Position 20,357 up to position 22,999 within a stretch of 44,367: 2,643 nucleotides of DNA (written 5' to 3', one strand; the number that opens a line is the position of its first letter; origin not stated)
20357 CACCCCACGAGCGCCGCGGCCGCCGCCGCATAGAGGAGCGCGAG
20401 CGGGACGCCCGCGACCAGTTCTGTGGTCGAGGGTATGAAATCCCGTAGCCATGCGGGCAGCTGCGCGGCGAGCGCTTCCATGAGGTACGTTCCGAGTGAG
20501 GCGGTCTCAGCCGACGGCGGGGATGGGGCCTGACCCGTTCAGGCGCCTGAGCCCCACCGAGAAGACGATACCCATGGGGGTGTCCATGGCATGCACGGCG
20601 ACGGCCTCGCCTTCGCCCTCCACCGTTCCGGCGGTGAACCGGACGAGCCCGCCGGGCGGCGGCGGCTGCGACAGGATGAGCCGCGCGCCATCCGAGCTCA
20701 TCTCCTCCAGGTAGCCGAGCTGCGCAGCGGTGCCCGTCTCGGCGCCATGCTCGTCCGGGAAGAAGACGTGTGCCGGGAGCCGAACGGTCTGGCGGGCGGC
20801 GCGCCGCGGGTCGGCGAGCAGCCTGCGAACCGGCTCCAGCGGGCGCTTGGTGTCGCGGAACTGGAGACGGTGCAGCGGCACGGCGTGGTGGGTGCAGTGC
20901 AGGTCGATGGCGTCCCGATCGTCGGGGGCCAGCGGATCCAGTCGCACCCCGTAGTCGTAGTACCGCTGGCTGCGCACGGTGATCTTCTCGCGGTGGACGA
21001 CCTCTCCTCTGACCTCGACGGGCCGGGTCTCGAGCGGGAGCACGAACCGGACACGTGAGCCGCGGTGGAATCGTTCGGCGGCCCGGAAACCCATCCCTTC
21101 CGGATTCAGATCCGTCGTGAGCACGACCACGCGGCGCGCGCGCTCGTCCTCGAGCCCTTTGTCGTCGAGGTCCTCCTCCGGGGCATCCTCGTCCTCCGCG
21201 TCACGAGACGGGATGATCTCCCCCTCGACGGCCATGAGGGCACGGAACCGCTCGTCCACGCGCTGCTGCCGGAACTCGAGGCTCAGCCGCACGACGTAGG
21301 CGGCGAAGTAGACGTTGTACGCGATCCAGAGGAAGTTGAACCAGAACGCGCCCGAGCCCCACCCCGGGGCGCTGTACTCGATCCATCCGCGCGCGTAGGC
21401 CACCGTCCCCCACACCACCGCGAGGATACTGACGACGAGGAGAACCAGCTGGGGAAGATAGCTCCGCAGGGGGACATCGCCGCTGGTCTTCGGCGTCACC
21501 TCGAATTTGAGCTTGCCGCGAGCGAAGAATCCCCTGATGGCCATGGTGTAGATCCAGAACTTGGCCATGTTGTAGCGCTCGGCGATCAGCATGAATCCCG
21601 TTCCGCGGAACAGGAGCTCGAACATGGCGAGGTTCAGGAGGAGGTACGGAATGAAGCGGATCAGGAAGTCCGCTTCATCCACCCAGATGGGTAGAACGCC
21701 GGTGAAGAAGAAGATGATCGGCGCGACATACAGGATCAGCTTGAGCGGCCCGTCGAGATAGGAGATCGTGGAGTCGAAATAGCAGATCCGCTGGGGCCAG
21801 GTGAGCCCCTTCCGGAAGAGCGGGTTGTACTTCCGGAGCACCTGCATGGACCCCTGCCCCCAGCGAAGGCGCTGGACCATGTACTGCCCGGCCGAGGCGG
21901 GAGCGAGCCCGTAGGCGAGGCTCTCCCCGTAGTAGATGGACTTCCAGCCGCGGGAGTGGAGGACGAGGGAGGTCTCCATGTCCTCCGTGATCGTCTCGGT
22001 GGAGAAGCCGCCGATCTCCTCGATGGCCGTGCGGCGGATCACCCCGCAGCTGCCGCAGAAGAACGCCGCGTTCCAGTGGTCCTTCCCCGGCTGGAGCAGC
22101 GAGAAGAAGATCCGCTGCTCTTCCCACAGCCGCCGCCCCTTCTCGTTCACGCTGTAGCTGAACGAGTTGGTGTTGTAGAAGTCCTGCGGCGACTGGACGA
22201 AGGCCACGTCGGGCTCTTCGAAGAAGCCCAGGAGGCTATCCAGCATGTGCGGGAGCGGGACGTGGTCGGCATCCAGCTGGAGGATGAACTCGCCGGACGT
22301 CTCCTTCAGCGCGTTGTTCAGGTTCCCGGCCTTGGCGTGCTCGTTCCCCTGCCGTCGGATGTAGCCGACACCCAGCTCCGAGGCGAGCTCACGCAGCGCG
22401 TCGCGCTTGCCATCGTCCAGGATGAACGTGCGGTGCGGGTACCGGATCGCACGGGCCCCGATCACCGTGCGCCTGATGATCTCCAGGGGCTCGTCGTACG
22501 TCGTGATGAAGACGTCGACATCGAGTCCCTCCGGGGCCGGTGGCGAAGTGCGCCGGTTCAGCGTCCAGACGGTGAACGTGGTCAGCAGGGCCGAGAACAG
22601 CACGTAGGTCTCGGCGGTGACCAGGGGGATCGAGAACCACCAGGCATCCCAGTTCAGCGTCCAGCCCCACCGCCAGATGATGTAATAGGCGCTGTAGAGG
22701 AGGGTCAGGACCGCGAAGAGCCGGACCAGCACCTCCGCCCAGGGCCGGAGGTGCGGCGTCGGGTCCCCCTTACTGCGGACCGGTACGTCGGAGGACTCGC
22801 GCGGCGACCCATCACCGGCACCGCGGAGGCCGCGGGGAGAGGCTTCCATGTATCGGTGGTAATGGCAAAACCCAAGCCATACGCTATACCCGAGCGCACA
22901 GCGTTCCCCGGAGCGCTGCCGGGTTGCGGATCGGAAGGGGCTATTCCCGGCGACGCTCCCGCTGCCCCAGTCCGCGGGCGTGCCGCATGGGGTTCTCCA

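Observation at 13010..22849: Cellulose-synthase-like locus lacking BcsB/BcsC, PilZ-gated, with an unusual accessory gene set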

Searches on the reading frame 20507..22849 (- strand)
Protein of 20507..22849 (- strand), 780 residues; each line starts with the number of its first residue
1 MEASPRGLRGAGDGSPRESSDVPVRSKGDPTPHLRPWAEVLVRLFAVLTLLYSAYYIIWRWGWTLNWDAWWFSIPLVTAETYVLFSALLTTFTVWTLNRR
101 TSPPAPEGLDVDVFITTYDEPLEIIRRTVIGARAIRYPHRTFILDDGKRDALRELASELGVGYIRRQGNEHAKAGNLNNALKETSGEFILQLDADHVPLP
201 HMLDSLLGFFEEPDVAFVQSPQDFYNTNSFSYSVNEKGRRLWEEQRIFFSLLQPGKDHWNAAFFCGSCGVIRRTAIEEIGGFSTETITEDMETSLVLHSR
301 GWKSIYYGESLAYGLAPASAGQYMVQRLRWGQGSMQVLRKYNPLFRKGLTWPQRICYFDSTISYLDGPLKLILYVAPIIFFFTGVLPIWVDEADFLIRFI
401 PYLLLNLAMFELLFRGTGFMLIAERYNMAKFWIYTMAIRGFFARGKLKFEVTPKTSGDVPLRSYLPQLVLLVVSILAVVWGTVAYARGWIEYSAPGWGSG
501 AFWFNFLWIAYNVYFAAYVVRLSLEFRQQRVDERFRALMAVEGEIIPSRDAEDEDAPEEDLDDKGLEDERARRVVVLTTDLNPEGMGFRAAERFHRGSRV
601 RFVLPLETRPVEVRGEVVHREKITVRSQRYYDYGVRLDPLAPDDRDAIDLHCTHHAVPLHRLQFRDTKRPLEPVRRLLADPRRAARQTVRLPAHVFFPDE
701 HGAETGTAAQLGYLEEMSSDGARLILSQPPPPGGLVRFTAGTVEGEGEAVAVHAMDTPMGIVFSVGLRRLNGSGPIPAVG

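Call 5: search_protein_families(library=pfam, proteins=[window:20507-22849:-], max_evalue=0.01)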
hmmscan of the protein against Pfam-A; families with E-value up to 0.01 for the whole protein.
window:20507-22849:- (780 aa): 6 families
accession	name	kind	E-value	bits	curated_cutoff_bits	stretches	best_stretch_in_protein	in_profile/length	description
PF00535.33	Glycos_transf_2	-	1.8e-24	87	23.3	1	113-280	2-168/168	Glycosyl transferase family 2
PF13641.12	Glyco_tranf_2_3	-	3.7e-20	73.4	27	1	111-333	3-230/230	Glycosyltransferase like family 2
PF13632.12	Glyco_trans_2_3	-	3.7e-18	66.5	27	1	189-396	2-183/198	Glycosyl transferase family group 2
PF03552.20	Cellulose_synt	-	1.1e-11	44.4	24.7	1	267-435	402-575/722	Cellulose synthase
PF07238.19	PilZ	-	6.7e-11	42.9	22.5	1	574-649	23-97/102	PilZ domain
PF13506.12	Glyco_transf_21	-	4e-07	30.1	21.7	1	172-330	17-172/174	Glycosyl transferase family 21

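Call 6: search_protein_families(library=ncbifam, proteins=[window:20507-22849:-], max_evalue=0.01)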
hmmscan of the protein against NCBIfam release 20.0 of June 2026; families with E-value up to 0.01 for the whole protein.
window:20507-22849:- (780 aa): 19 families
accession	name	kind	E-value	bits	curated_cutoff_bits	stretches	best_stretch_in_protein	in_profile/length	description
TIGR03030.1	CelA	equivalog_domain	5e-127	424.8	699.1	1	45-542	60-582/714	UDP-forming cellulose synthase catalytic subunit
NF008558.0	PRK11498.1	equivalog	3.8e-101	339.4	992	1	44-540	201-706/872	UDP-forming cellulose synthase catalytic subunit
TIGR03937.1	PgaC_IcaA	equivalog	7.6e-19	67.9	422.3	2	265-348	201-284/407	poly-beta-1,6-N-acetyl-D-glucosamine synthase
TIGR03965.1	mycofact_glyco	equivalog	6.3e-10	38.5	280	1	102-218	67-187/467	mycofactocin biosynthesis glycosyltransferase MftF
NF041865.1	EpsU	equivalog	1.6e-08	34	700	1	74-390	9-321/394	exopolysaccharide biosynthesis GT2 family glycosyltransferase EpsU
NF053846.1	glyco_with_XrtP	equivalog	9.5e-07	27.8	520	1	269-346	229-310/440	XrtP-associated glycosyltransferase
NF003958.0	PRK05454.2-1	equivalog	1.9e-06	26.4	419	1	153-378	169-400/704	glucans biosynthesis glucosyltransferase MdoH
NF041875.1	EPS_EpsD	equivalog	2.5e-06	27.1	370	1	111-341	1-234/325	exopolysaccharide biosynthesis glycosyltransferase EpsD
NF003962.0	PRK05454.2-5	equivalog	8.6e-06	24.6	328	1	152-379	197-429/641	glucans biosynthesis glucosyltransferase MdoH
NF003956.0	PRK05454.1-3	equivalog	1.9e-05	23.1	864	1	156-380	199-429/718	glucans biosynthesis glucosyltransferase MdoH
TIGR03111.1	glyc2_xrt_Gpos1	hypoth_equivalog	4.6e-05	22.4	363.95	1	169-405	115-357/439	TIGR03111 family XrtG-associated glycosyltransferase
TIGR02266.1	gmx_TIGR02266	paralog_domain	0.00022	21.3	68.7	1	578-649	21-92/96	TIGR02266 family protein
TIGR04242.1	nodulat_NodC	equivalog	0.00031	19.8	550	0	265-333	207-283/395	chitooligosaccharide synthase NodC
TIGR04283.1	glyco_like_mftF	equivalog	0.00032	20.3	182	1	114-301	4-173/221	TIGR04283 family arsenosugar biosynthesis glycosyltransferase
NF050050.1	ProtGlycPglI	equivalog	0.0023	17.4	500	1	125-207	17-105/306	GalNAc(5)-diNAcBac-PP-undecaprenol beta-1,3-glucosyltransferase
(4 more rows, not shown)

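Call 8: find_encoding_contigs(protein=window:20507-22849:-, flank=10000, max_places=6)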
Protein window:20507-22849:- (780 aa): no gene with exactly this product is on record in the collection.

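Call 9: find_related_loci(query=window:20507-22849:-, collection=genome_contigs, flank=10000)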
Query window:20507-22849:- (780 aa) in genome_contigs; peptide patterns used: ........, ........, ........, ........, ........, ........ (x = any residue, [..] = any of these).
225 stretches matched a pattern; 30 encode a relative of the query (tblastn E <= 1e-3); 30 distinct loci.
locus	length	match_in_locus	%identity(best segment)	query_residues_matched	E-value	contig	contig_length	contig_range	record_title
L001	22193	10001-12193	56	21-769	0e+0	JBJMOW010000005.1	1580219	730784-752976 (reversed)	MAG: Gemmatimonadaceae bacterium isolate H3_16_all_fractions_metab_conc_152_60_0 k255_6165012, whole genome shotgun sequ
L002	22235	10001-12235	56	2-768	0e+0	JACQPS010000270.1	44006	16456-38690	MAG: Gemmatimonadetes bacterium isolate NC_groundwater_1313_Ag_S-0.2um_70_78 S_p2_S4_coassembly_k141_2843659, whole geno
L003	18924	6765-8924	52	32-770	0e+0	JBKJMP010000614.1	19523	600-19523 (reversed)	MAG: Gemmatimonadaceae bacterium isolate ant_bin.332 k117_2413614, whole genome shotgun sequence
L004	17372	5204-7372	51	24-768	0e+0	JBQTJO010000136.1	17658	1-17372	MAG: Gemmatimonadota bacterium isolate SAR201 c_000000315939, whole genome shotgun sequence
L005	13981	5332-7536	50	24-777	0e+0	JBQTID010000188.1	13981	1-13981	MAG: Gemmatimonadota bacterium isolate SAR94 c_000000335822, whole genome shotgun sequence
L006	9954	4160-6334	49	24-773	0e+0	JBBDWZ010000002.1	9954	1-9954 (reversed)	MAG: Gemmatimonadota bacterium isolate LejiaD_2_62_10 Lejia_D_10137_length_9954_cov_6, whole genome shotgun sequence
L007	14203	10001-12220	49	16-770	0e+0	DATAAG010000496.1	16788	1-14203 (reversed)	MAG TPA_asm: Longimicrobium sp. isolate SMAG_U6666 k141_5124541, whole genome shotgun sequence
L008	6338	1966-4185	49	16-770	0e+0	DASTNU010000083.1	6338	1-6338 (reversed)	MAG TPA_asm: Longimicrobium sp. isolate SMAG_U2152 k141_553228, whole genome shotgun sequence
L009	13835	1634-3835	47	19-775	0e+0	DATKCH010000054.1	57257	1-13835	MAG TPA_asm: Longimicrobiales bacterium isolate SMAG_U14441 k141_1135033, whole genome shotgun sequence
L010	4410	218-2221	37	43-733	1e-142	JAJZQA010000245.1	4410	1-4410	MAG: Deltaproteobacteria bacterium isolate SKS1.bin30 NODE_35520_length_4410_cov_1.188419, whole genome shotgun sequence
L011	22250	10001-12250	46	6-775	0e+0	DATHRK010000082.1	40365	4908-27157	MAG TPA_asm: Longimicrobiales bacterium isolate SMAG_U16023 k141_470933, whole genome shotgun sequence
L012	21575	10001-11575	44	30-565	7e-135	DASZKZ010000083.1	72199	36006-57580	MAG TPA_asm: Candidatus Dormiibacterota bacterium isolate SMAG_U5851 k141_3480194, whole genome shotgun sequence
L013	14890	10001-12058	37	44-768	5e-131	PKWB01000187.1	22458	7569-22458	MAG: Candidatus Dormiibacterota bacterium isolate palsa_863 73.20120500_P32.17_contig_1026, whole genome shotgun sequenc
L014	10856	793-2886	37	44-777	6e-131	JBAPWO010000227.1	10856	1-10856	MAG: Candidatus Dormiibacterota bacterium isolate MFD00682_ilm_asm_bin16 k127_192278, whole genome shotgun sequence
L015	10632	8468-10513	35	18-728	7e-129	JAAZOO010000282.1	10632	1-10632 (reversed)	MAG: Geobacteraceae bacterium isolate AS27yjCOA_7 108207_AS27, whole genome shotgun sequence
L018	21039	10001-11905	38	6-658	3e-125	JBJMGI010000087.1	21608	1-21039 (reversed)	MAG: Terriglobales bacterium isolate H2_16_all_fractions_metab_conc_43_58_14 k255_5870983, whole genome shotgun sequence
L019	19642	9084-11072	36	38-725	1e-124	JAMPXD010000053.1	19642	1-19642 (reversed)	MAG: Geobacteraceae bacterium isolate R2F_R2FSRR_metabat.21 R2F_C1446, whole genome shotgun sequence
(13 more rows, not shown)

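Call 17: search_protein_families(library=pfam, proteins=[L007:8168-9529:+, L004:7468-9051:+, L004:9150-10241:+, L004:10242-11198:-, L004:11195-13741:-, L019:11288-12712:+, L019:12719-13153:+, L001:8521-9834:-, L001:12318-15347:+, L001:15377-16834:+], max_evalue=0.001)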
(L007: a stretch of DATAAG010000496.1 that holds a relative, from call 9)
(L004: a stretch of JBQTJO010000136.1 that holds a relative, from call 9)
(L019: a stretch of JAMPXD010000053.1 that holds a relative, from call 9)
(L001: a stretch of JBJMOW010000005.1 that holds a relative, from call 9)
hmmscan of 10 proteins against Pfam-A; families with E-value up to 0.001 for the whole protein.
L007:8168-9529:+ (453 aa): 1 family
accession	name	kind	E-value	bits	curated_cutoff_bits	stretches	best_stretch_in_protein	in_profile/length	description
PF02156.21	Glyco_hydro_26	-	0.0003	20.7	20.2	1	235-331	153-232/311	Glycosyl hydrolase family 26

L004:7468-9051:+ (527 aa): 1 family
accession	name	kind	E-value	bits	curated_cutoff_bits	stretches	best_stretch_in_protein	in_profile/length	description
PF16401.11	DUF5009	-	1.3e-28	100.6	25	1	72-325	4-259/260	Domain of unknown function (DUF5009)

L004:9150-10241:+ (363 aa): 1 family
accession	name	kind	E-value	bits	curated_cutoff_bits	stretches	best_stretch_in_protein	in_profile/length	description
PF02585.22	PIG-L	-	1e-22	81.5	28.2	1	110-237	1-128/129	GlcNAc-PI de-N-acetylase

L004:10242-11198:- (318 aa): 1 family
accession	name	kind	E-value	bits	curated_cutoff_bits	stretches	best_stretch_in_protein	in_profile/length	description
PF00291.31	PALP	-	8.3e-87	291.7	35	1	21-305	6-295/295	Pyridoxal-phosphate dependent enzyme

L004:11195-13741:- (848 aa): 2 families
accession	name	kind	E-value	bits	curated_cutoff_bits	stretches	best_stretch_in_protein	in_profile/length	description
PF00521.26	DNA_topoisoIV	-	1.9e-168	561.2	31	1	37-476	1-431/432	DNA gyrase/topoisomerase IV, subunit A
PF03989.18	DNA_gyraseA_C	-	1.3e-73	242.6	27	6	509-553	2-46/48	DNA gyrase C-terminal domain, beta-propeller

L019:11288-12712:+ (474 aa): 2 families
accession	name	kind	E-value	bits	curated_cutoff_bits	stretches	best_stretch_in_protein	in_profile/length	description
PF02366.24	PMT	-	2.4e-09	37.6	22.7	1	80-222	84-230/245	Dolichyl-phosphate-mannose-protein mannosyltransferase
PF13231.12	PMT_2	-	1.5e-07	32.2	26.1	1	80-203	23-141/160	Dolichyl-phosphate-mannose-protein mannosyltransferase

L019:12719-13153:+ (144 aa): 0 families

L001:8521-9834:- (437 aa): 1 family
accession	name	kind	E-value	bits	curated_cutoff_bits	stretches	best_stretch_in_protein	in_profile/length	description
PF05139.19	Erythro_esteras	-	9.7e-136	453.6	26.4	1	57-412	1-358/358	Erythromycin esterase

L001:12318-15347:+ (1009 aa): 7 families
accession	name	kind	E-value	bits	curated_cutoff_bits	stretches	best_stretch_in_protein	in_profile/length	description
PF13191.12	AAA_16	-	5.5e-27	95.7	32.6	1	9-185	1-166/167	AAA ATPase domain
PF00196.25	GerE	-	6e-17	61.5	23.5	1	947-1000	3-56/57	Bacterial regulatory proteins, luxR family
PF00515.34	TPR_1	-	1.7e-09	37.5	27.8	0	507-531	1-25/34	Tetratricopeptide repeat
PF07719.23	TPR_2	-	2.4e-09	37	27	0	507-532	1-26/34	Tetratricopeptide repeat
PF13424.12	TPR_12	-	5.5e-09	36.5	30.1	1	469-535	5-73/77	Tetratricopeptide repeat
PF10923.14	BrxC_BrxD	-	0.0001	21.8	22.2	1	11-64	28-81/414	BREX system ATP-binding protein BrxC/D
PF14559.12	TPR_19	-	0.00096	19.9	25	0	854-908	3-51/68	Tetratricopeptide repeat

L001:15377-16834:+ (485 aa): 2 families
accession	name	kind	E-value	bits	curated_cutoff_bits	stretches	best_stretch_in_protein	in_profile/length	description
PF00282.25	Pyridoxal_deC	-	2.4e-62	211.3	27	1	50-410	6-374/375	Pyridoxal-dependent decarboxylase conserved domain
PF00266.25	Aminotran_5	-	0.00084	18.8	21.5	0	147-273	67-179/371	Aminotransferase class-V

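Call 21: search_solved_structures(query=window:20507-22849:-, max_evalue=0.001)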
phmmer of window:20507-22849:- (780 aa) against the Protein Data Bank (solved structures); distinct sequences matched with E-value up to 0.001: 16.
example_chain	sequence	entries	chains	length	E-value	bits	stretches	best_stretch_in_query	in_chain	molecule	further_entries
7lby_A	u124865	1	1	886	6.6e-83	282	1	44-539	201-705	Cellulose synthase catalytic subunit [UDP-forming]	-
9b8v_E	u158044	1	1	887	6.6e-83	282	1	44-539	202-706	Cellulose synthase catalytic subunit [UDP-forming]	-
9fmv_A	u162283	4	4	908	7e-83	281.9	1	44-539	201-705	Cellulose synthase catalytic subunit [UDP-forming]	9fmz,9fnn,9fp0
5ej1_A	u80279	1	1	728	4.9e-72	246.1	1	33-545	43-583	Putative cellulose synthase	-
4hg6_A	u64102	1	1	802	9.4e-72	245.1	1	33-545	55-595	Cellulose Synthase Subunit A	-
4p00_A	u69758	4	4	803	9.5e-72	245.1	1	33-545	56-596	Cellulose Synthase A subunit | Cellulose Synthase subunit A | Putative cellulose synthase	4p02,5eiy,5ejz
8dqk_A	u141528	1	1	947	2.3e-10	42.1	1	278-514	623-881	Cellulose synthase-like CslF6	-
8vht_A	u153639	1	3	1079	6e-10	40.7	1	265-456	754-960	Cellulose synthase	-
6wlb_A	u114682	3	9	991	3.2e-09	38.3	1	267-513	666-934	Cellulose synthase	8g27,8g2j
7ck3_A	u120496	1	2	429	1.3e-08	36.4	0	278-334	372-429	Cellulose synthase A catalytic subunit 3 [UDP-forming],Cellulose synthase A catalytic subu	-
8vi0_A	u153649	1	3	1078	5e-08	34.4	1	264-514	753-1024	Cellulose synthase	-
7d5k_A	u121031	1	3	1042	1.1e-07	33.3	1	265-514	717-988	Cellulose synthase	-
8vhz_A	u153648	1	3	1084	4.9e-07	31.1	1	265-443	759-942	Cellulose synthase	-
7ck1_A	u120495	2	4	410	5e-06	27.8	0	147-276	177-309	Cellulose synthase A catalytic subunit 3 [UDP-forming],Cellulose synthase A catalytic subu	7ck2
6yv7_B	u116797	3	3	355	0.00018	22.6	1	167-332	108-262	Glycosyl transferase, family 2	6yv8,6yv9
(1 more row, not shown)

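Call 94: search_dna_similar(query=window:20507-22849:-, collection=plasmids, mode=protein, max_rows=30, rows=spread)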
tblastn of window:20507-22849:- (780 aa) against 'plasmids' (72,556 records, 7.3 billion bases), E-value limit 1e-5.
Records with a match: 788; places in all: 920; records where one place covers at least 80% of the query: 0.
Best place of each record, by identity: <60% 788.
By first word of the organism name: Escherichia 144; Ralstonia 129; Rhizobium 108; Sinorhizobium 96; Agrobacterium 32; Bradyrhizobium 27; Ensifer 15; Lactococcus 14; Klebsiella 12; Sphingobium 12; and 76 more.
By predicted mobility (MOB-suite, as given by PLSDB): non-mobilizable 360; mobilizable 305; conjugative 123.
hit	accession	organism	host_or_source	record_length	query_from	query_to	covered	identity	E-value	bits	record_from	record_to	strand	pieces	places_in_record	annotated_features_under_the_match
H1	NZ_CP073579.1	Photobacterium sp. GJ3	-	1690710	44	653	78%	31.6%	1e-65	278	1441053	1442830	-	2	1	record has no annotation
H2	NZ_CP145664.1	Escherichia coli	Homo sapiens,stool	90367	50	540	63%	35.8%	5e-74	270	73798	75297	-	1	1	bcsA: UDP-forming cellulose synthase catalytic subunit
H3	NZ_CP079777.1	Escherichia coli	Duck,fresh fecal,fresh fecal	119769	50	540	63%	35.8%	5e-74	270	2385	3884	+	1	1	bcsA: UDP-forming cellulose synthase catalytic subunit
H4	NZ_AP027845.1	Escherichia coli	Homo sapiens,whole organism,feces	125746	50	540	63%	35.8%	5e-74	270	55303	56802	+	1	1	bcsA: UDP-forming cellulose synthase catalytic subunit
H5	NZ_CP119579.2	Escherichia coli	broiler,mixed culture,liver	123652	50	540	63%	35.8%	6e-74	270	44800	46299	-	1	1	bcsA: UDP-forming cellulose synthase catalytic subunit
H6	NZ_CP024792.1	Nostoc flagelliforme CCNUN1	cell culture,desert soil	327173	40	524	62%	33.2%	3e-53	287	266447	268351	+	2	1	glycosyltransferase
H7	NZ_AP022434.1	Enterobacter kobei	-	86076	44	379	43%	42.0%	5e-73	267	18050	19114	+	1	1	bcsA: UDP-forming cellulose synthase catalytic subunit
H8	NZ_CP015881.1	Ensifer adhaerens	silty clay loam soil (pH 6.1)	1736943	56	430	48%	36.7%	8e-59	225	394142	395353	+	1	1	none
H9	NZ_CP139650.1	Bradyrhizobium japonicum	Glycine max,cell culture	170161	55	454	51%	34.3%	7e-57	219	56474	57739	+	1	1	glycosyltransferase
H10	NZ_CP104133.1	Sinorhizobium sp. K101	Phaseolus vulgaris,cell ...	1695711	32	401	47%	35.8%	2e-62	236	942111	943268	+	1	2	none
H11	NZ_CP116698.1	Agrobacterium tumefaciens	Clematis,cell culture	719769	40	396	46%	36.6%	1e-61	233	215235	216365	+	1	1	cellulose synthase catalytic subunit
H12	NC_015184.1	Agrobacterium tumefaciens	-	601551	40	396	46%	36.2%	2e-61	233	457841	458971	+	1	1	cellulose synthase catalytic subunit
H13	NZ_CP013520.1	Rhizobium sp. N113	Phaseolus vulgaris,Whole ...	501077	111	401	37%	42.8%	2e-65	245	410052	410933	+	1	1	glycosyltransferase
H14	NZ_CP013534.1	Rhizobium phaseoli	Phaseolus vulgaris,Whole ...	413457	111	401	37%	42.5%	1e-64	242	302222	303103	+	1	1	glycosyltransferase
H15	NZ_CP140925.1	Sinorhizobium medicae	Medicago lupulina,whole organism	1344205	76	382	39%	40.1%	4e-60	229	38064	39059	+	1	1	record has no annotation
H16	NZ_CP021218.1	Sinorhizobium meliloti RU11/001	-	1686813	111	401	37%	41.5%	1e-61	233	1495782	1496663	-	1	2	none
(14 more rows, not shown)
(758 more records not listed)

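Call 100: get_annotated_region(hit=H2, flank=6000)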
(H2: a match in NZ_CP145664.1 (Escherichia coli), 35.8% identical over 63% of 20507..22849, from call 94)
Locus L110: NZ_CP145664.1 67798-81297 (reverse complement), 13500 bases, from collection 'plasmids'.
description: Escherichia coli strain S1-INA-02-A plasmid p1-S1-INA-02-A, complete sequence
organism: Escherichia coli (NCBI taxid 562)
taxonomy: Bacteria; Pseudomonadota; Gammaproteobacteria; Enterobacterales; Enterobacteriaceae; Escherichia; Escherichia coli
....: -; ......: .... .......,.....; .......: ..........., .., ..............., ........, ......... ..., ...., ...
typing (MOB-suite, as given by PLSDB): non-mobilizable; replicon IncHI1B
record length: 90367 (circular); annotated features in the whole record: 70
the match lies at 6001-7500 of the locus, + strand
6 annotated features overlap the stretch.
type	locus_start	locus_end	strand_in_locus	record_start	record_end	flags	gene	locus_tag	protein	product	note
CDS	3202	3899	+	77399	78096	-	-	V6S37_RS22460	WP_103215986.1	IS1-like element IS1A family transposase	GO:0006313 - DNA transposition [Evidence IEA]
CDS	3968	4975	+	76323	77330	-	-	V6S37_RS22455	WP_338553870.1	GGDEF domain-containing protein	-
CDS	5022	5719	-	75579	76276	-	-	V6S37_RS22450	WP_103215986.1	IS1-like element IS1A family transposase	GO:0006313 - DNA transposition [Evidence IEA]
CDS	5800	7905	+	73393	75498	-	bcsA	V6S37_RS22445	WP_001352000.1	UDP-forming cellulose synthase catalytic subunit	GO:0030244 - cellulose biosynthetic process [Evidence IEA]; GO:0006011 - UDP-glucose metabolic process [Evidence IEA]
CDS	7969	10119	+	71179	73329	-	-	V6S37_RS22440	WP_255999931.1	cellulose biosynthesis cyclic di-GMP-binding regulatory protein BcsB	-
CDS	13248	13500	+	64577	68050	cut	bcsC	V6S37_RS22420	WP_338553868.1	cellulose synthase complex outer membrane protein BcsC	GO:0030244 - cellulose biosynthetic process [Evidence IEA]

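Call 101: get_annotated_region(hit=H16, flank=5000)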
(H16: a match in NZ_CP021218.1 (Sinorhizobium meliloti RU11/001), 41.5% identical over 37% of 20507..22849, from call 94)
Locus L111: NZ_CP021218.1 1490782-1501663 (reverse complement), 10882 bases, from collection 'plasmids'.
description: Sinorhizobium meliloti RU11/001 plasmid pSymB, complete sequence
organism: Sinorhizobium meliloti RU11/001 (NCBI taxid 1401243)
taxonomy: Bacteria; Pseudomonadota; Alphaproteobacteria; Hyphomicrobiales; Rhizobiaceae; Sinorhizobium; Sinorhizobium meliloti; Sinorhizobium meliloti RU11/001
host: -; source: -; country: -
typing (MOB-suite, as given by PLSDB): mobilizable; relaxase MOBQ
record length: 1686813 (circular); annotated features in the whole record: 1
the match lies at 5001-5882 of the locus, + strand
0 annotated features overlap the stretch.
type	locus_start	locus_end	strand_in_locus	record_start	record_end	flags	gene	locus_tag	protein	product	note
